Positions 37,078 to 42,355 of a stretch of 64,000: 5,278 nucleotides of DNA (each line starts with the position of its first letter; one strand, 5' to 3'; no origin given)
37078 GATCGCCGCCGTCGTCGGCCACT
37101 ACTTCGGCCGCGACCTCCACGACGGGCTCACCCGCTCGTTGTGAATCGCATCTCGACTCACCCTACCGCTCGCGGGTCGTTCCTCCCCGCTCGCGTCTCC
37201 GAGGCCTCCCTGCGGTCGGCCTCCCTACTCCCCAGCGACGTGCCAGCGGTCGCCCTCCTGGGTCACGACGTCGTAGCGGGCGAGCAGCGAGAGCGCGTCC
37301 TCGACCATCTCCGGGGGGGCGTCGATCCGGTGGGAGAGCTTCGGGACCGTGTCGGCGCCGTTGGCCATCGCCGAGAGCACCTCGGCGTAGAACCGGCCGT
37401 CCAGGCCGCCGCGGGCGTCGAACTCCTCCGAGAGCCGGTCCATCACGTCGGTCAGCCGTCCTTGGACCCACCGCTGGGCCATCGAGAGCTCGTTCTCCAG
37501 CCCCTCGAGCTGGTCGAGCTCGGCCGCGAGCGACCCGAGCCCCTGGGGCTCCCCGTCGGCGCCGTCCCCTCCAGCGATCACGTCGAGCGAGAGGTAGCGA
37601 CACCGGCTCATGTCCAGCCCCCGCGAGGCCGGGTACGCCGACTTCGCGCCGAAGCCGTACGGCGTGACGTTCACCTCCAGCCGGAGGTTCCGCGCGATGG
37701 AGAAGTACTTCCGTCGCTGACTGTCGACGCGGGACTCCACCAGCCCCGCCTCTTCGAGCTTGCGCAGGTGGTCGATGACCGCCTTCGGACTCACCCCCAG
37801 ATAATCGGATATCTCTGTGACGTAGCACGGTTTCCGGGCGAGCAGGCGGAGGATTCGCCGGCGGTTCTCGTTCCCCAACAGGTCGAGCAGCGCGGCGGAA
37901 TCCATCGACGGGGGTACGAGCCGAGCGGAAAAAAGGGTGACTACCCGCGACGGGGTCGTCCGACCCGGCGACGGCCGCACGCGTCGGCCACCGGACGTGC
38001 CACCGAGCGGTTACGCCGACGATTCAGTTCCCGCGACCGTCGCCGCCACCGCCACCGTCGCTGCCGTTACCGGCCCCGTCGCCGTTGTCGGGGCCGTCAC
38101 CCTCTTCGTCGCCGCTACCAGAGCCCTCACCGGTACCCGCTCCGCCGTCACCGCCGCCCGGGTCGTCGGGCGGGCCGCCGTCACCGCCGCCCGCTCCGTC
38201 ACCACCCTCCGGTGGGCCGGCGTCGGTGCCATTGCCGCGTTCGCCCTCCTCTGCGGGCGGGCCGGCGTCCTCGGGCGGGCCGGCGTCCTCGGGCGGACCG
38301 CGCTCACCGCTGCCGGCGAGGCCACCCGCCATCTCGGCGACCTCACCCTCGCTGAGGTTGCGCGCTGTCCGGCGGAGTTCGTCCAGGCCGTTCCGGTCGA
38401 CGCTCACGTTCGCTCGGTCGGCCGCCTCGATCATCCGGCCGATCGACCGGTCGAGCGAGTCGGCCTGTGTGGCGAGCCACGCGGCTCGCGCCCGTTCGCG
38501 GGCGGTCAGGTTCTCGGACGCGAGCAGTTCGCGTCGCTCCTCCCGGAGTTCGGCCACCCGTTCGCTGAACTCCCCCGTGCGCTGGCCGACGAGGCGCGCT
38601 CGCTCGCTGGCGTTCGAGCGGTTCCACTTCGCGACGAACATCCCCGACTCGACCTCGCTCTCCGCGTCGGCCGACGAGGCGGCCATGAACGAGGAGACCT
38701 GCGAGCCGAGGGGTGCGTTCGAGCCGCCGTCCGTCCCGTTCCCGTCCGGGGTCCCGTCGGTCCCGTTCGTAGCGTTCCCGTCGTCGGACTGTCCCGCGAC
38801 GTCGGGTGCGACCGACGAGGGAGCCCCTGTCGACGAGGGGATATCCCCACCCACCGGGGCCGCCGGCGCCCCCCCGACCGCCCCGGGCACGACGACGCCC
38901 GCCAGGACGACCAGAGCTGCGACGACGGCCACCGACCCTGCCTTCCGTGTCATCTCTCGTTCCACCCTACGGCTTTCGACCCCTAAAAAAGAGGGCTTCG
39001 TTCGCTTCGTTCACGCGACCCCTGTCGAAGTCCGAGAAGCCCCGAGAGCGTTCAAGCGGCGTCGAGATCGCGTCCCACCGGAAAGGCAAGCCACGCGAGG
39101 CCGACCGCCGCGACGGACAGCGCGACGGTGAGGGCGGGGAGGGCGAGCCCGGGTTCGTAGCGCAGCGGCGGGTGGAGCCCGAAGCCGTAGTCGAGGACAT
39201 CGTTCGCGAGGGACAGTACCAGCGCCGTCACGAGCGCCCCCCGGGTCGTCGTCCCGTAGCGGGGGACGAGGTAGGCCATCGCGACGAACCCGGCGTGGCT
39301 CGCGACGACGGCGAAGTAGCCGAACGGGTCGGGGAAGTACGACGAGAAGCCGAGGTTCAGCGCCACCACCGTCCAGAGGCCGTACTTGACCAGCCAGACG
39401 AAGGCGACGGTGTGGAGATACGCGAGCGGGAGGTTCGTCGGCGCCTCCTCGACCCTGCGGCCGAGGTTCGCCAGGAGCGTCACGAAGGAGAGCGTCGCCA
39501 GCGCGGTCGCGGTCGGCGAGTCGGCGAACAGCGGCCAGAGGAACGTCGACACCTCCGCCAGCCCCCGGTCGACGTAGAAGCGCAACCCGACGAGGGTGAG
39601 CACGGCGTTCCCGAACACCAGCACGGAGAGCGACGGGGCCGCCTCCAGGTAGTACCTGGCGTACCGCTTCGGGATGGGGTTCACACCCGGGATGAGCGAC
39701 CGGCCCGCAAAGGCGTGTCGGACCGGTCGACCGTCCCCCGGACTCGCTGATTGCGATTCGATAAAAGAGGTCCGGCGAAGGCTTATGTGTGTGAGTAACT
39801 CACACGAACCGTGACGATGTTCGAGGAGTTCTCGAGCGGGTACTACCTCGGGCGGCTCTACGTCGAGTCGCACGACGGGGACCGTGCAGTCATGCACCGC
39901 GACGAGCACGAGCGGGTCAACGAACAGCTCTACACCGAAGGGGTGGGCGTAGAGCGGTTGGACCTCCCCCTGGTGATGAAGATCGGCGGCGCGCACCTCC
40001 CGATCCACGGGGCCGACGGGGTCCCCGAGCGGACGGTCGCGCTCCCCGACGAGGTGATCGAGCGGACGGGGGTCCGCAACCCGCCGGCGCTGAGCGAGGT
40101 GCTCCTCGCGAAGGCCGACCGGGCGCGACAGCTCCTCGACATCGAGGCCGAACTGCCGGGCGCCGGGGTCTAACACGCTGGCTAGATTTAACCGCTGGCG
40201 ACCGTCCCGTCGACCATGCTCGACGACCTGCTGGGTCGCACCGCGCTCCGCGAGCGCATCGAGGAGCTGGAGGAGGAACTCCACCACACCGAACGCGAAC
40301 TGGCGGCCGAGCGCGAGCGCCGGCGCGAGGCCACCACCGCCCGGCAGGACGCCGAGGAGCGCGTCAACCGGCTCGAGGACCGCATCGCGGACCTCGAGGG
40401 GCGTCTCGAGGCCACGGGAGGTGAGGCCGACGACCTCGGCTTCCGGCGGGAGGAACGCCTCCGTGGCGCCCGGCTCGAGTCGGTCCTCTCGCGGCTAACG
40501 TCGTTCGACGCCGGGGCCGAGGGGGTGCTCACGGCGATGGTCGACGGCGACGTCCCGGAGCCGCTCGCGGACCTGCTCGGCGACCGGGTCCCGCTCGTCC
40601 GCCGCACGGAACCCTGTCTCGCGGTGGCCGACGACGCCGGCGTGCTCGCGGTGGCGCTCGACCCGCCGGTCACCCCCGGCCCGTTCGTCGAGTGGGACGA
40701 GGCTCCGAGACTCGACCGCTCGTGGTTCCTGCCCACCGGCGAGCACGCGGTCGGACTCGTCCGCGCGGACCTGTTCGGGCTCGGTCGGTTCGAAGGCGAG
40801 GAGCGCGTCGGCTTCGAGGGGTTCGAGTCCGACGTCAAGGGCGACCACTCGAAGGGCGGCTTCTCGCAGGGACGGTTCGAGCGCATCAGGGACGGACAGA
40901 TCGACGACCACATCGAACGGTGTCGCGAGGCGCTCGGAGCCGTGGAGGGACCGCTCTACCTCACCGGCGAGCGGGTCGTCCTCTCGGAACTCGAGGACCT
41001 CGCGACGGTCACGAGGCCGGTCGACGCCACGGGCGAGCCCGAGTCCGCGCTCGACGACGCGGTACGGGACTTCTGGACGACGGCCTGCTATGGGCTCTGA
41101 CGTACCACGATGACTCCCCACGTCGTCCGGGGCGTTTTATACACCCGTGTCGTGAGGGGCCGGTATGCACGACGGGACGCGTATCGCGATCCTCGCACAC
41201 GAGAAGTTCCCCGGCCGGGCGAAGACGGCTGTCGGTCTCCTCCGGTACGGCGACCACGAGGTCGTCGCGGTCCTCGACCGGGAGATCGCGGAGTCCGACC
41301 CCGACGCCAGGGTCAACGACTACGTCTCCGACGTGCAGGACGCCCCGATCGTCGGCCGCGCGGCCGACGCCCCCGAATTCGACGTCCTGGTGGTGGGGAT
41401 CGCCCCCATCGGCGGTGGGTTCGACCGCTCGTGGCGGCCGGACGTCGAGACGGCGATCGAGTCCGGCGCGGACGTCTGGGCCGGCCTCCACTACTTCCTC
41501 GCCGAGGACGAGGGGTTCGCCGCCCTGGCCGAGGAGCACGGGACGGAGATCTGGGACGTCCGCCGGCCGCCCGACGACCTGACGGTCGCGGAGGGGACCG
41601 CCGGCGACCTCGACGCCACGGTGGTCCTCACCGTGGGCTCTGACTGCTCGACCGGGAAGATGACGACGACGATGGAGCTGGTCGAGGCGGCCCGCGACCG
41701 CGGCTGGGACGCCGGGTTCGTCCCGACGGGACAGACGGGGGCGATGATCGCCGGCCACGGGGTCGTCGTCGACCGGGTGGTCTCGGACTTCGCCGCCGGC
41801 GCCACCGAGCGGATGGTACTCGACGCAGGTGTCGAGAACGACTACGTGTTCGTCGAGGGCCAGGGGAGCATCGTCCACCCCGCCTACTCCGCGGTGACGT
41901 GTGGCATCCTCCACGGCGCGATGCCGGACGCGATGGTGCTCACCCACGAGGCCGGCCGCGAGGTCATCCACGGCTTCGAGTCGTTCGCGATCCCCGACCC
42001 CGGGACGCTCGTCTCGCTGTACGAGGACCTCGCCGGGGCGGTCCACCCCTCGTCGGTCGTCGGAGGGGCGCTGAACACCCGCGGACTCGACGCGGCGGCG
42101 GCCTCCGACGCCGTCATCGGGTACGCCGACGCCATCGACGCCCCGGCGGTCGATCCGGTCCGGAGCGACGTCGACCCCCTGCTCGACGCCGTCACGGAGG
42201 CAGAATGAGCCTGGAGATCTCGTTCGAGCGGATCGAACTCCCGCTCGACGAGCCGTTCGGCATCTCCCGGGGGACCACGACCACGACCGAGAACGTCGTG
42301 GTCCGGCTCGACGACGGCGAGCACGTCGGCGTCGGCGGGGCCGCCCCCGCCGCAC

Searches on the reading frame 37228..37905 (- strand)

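Call 69: search_protein_families(library=pfam, proteins=[window:37228-37905:-], max_evalue=0.00001)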
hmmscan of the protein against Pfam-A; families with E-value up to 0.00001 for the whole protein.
window:37228-37905:- (226 aa): 10 families
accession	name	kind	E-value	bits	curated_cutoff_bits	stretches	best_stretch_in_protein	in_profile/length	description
PF24270.1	HTH_Cmi2_C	-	8.6e-49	165.4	27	1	90-221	1-125/125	Cmi2, C-terminal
PF01022.26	HTH_5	-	6.9e-18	64.7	22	1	13-58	2-47/47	Bacterial regulatory protein, arsR family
PF12840.13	HTH_20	-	8.2e-13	48.6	27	1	10-59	1-51/51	Helix-turn-helix domain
PF01978.25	TrmB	-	3.3e-08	33.7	25.6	0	20-67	16-62/68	Sugar-specific transcriptional regulator TrmB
PF21476.4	PF0610-like_N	-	1.3e-07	32.2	33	1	15-49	3-37/50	PF0610-like, N-terminal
PF12802.13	MarR_2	-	2.4e-07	31.2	27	1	17-65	9-60/61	MarR family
PF13412.12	HTH_24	-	4e-07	30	21.9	1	12-57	2-48/48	Winged helix-turn-helix DNA-binding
PF25213.1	HVO_A0261_N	-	4.8e-07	30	35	0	8-59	6-57/86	HVO_A0261 N-terminal domain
PF25212.1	HVO_A0114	-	1.1e-06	28.7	27.6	0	12-66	21-76/84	HVO_A0114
PF01047.28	MarR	-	7.4e-06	26.2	24.6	0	17-61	7-52/59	MarR family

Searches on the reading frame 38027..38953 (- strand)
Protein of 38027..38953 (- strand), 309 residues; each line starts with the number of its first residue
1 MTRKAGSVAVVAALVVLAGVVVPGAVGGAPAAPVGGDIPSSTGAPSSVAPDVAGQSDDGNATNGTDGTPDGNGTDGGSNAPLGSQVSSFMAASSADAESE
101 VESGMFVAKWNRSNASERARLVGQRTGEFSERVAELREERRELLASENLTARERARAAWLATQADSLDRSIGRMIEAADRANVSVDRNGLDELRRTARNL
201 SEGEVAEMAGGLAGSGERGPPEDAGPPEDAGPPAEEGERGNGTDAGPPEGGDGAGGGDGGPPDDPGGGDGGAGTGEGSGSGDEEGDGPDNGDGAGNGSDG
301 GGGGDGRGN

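Call 69: search_protein_families(library=pfam, proteins=[window:38027-38953:-], max_evalue=0.00001)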
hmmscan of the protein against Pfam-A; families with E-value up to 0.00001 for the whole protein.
window:38027-38953:- (309 aa): 1 family
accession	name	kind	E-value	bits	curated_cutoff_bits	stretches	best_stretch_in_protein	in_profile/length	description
PF23379.1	DUF7096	-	3.1e-06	27.6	27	1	7-207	5-197/208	Domain of unknown function (DUF7096)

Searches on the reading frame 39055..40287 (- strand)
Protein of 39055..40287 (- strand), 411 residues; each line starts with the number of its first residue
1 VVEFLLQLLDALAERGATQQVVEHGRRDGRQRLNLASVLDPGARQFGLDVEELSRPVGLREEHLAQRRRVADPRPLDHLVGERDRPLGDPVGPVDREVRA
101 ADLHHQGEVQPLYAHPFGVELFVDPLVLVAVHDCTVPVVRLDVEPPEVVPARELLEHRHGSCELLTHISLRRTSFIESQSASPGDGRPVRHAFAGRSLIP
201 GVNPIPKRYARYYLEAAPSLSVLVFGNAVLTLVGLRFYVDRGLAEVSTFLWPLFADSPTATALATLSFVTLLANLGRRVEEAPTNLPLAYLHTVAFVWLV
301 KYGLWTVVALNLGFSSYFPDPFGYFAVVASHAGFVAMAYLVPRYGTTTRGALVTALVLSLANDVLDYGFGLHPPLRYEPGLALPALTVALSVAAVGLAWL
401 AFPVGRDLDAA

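Call 69: search_protein_families(library=pfam, proteins=[window:39055-40287:-], max_evalue=0.00001)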
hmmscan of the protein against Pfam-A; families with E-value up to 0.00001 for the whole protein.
window:39055-40287:- (411 aa): 1 family
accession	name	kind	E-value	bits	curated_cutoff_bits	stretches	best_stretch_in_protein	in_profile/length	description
PF07187.16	DUF1405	-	1.9e-30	106.5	25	1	231-397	2-159/160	Protein of unknown function (DUF1405)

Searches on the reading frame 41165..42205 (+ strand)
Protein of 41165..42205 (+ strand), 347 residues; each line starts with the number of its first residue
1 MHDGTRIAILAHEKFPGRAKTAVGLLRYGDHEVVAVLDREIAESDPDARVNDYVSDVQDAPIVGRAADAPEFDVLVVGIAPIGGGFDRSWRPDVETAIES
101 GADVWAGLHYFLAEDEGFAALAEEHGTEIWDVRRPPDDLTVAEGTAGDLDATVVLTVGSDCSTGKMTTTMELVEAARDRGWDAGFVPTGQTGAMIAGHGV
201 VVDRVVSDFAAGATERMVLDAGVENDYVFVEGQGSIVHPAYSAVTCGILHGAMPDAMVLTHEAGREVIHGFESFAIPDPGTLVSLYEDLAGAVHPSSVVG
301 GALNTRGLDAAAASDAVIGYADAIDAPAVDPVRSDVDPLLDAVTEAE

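Call 69: search_protein_families(library=pfam, proteins=[window:41165-42205:+], max_evalue=0.00001)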
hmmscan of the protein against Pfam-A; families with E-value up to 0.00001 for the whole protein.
window:41165-42205:+ (347 aa): 2 families
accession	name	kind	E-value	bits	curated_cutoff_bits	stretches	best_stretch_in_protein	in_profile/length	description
PF07755.17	DUF1611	-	5.3e-74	248.4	25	1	141-340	2-201/201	Domain of unknown function (DUF1611_C) P-loop domain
PF17396.8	DUF1611_N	-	8.4e-28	97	22.6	1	47-135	5-95/95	Domain of unknown function (DUF1611_N) Rossmann-like domain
